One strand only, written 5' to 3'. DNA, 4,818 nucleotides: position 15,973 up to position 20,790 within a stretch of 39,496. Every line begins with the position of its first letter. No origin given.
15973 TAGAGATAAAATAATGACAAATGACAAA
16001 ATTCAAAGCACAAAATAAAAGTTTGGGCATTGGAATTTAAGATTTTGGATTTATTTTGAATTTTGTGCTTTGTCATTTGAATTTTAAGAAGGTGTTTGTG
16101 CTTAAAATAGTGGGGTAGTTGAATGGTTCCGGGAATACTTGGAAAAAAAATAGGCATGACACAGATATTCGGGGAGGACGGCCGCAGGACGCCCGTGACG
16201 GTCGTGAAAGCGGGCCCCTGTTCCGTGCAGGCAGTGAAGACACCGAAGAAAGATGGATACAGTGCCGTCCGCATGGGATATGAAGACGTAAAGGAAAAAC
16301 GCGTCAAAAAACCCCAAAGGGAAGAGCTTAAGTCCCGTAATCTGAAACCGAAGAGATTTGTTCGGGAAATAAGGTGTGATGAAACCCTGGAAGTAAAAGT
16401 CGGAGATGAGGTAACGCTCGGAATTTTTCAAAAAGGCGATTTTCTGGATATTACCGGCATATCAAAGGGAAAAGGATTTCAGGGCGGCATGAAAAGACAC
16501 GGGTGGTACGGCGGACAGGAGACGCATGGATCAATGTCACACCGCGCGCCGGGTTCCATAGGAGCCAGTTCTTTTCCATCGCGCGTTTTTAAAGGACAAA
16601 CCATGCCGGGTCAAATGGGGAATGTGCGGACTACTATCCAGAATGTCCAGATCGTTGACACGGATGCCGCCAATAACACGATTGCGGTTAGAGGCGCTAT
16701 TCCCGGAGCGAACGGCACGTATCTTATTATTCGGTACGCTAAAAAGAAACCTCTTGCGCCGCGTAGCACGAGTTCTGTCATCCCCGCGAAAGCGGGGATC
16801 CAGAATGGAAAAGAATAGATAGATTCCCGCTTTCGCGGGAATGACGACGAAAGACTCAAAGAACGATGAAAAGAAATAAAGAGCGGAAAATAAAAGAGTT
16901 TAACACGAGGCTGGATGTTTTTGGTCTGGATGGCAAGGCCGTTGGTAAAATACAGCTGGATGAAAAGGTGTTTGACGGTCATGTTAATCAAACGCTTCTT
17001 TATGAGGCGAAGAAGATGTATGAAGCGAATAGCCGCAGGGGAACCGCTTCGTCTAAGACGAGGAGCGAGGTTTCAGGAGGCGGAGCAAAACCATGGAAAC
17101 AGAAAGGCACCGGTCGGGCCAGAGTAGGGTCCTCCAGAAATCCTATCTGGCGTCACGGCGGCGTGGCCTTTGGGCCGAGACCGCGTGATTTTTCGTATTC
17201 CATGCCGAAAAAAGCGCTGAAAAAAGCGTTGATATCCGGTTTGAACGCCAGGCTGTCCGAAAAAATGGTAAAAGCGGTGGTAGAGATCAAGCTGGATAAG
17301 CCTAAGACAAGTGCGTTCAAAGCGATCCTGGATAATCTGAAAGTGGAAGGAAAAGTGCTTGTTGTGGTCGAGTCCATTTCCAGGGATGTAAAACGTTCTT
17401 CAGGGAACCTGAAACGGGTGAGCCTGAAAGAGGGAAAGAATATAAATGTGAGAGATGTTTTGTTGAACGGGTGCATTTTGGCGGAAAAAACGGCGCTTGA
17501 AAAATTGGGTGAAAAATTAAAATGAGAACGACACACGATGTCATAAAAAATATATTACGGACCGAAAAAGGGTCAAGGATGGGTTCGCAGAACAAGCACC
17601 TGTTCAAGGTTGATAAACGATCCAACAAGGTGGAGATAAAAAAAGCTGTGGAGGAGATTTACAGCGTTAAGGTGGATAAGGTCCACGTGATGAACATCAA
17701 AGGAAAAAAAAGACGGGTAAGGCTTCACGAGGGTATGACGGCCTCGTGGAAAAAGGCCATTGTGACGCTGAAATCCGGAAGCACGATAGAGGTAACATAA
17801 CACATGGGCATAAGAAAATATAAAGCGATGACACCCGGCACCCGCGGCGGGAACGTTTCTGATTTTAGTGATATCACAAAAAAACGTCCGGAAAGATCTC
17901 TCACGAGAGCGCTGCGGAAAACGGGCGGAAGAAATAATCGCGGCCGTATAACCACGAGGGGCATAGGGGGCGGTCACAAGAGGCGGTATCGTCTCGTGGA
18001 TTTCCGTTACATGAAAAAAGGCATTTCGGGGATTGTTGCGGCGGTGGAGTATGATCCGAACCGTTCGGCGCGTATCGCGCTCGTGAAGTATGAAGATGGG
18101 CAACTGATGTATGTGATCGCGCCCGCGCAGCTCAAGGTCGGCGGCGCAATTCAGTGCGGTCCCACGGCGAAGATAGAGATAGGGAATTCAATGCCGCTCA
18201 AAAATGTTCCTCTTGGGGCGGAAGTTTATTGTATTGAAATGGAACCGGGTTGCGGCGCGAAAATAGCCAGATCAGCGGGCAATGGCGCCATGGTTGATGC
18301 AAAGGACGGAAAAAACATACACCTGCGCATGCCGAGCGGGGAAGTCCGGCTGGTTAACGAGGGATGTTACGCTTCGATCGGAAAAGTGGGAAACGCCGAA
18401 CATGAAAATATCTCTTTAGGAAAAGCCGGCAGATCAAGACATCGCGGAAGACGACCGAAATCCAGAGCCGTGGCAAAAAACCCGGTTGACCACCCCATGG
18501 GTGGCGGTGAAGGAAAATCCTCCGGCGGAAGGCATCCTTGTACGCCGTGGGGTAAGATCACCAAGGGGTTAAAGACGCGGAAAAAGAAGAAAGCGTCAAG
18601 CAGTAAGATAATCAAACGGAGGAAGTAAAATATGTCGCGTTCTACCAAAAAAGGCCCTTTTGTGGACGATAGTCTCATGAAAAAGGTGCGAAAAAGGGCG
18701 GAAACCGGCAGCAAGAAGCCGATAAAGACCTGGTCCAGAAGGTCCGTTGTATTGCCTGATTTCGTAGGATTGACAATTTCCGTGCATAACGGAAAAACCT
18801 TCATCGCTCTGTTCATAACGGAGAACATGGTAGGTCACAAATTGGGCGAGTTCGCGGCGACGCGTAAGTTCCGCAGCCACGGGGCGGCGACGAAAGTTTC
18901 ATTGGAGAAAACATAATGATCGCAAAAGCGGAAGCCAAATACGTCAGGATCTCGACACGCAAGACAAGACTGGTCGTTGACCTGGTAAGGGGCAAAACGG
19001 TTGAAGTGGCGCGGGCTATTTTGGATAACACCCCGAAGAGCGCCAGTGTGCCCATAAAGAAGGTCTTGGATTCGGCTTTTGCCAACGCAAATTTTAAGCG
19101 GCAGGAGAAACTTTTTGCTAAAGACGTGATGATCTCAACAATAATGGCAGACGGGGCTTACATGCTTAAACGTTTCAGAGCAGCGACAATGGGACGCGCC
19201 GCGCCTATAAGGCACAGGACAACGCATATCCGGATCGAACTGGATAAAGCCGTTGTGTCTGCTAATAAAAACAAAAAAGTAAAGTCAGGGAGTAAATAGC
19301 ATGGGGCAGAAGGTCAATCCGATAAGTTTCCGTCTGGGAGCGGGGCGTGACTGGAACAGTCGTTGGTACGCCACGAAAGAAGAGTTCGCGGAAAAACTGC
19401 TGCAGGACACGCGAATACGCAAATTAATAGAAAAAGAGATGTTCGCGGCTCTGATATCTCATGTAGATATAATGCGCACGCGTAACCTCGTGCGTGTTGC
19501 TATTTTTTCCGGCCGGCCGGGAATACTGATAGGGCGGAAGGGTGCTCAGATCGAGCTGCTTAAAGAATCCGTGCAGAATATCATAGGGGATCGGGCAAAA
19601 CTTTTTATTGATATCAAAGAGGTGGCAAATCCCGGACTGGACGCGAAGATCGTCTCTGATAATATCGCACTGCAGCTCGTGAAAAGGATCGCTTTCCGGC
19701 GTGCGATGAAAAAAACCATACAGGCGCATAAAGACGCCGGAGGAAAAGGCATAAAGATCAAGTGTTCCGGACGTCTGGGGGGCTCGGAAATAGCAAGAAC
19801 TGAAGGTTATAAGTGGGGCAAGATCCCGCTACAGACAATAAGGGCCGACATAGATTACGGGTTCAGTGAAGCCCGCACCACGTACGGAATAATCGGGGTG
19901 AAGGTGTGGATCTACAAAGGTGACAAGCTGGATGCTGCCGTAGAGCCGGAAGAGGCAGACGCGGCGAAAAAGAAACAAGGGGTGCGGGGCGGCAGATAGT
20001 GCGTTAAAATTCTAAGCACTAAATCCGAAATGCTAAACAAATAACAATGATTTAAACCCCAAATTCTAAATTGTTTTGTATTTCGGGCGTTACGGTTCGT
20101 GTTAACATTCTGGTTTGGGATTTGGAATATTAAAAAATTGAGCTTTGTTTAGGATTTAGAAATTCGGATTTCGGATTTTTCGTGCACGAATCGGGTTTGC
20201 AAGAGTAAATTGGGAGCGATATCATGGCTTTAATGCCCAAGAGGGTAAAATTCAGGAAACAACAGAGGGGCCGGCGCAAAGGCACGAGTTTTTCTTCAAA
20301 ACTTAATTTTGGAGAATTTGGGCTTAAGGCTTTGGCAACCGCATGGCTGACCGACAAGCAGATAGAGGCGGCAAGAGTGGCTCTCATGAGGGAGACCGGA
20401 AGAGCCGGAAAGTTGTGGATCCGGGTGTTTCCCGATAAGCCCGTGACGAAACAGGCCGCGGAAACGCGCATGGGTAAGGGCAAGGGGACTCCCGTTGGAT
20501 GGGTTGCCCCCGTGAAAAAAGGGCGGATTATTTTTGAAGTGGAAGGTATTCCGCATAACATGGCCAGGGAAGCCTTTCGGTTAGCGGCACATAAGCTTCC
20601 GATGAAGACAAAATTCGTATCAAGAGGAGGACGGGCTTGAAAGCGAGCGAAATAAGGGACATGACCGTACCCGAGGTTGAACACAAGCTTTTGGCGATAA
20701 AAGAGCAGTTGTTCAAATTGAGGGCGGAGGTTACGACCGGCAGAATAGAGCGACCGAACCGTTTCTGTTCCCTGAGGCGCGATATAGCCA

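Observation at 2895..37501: Ribosomal super-operon spacers are colonised by at least six unrelated structured repeat families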

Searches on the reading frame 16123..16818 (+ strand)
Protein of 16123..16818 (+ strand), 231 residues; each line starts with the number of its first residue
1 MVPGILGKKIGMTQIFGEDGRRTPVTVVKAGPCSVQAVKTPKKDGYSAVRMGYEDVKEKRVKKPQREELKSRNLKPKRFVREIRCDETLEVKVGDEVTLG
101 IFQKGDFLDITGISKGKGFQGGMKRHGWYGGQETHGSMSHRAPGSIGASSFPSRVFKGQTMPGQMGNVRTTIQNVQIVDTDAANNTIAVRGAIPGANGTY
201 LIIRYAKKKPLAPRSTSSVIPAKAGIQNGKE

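Call 68: search_protein_families(library=pfam, proteins=[window:16123-16818:+], max_evalue=0.01)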
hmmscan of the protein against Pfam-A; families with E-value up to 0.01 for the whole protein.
window:16123-16818:+ (231 aa): 1 family
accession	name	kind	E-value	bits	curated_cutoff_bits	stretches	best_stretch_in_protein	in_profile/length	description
PF00297.29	Ribosomal_L3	-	1.8e-14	54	22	1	100-182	210-290/369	Ribosomal protein L3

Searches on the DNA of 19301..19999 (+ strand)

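Call 51: search_rna_families(sources=[L001, L042, L044, L050, L173, L103, L144, L151, L147], threshold=gathering)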
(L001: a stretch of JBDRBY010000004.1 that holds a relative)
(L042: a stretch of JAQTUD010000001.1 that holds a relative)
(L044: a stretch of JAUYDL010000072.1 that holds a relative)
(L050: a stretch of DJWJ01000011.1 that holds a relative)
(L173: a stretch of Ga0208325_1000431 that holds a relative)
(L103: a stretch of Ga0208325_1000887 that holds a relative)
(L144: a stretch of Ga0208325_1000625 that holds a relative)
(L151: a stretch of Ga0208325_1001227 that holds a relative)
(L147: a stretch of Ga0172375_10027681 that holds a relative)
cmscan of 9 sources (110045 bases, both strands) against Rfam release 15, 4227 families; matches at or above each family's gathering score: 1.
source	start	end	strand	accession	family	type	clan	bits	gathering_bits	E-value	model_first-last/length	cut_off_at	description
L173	2688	2758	-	RF00005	tRNA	Gene; tRNA;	CL00001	61.6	29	1.1e-10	1-71/71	no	tRNA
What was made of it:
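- On Ribosomal-protein leader or autoregulatory RNA (Rfam): Nine related loci gave nothing (call 51).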

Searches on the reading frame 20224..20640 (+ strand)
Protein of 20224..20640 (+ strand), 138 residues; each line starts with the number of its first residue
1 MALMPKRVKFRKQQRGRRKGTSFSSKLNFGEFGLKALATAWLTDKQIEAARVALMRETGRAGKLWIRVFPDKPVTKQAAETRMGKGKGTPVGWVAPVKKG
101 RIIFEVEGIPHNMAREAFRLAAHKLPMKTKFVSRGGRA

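Call 9: find_encoding_contigs(protein=window:20224-20640:+, flank=10000, max_places=10)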
Protein window:20224-20640:+ (138 aa): no gene with exactly this product is on record in the collection.
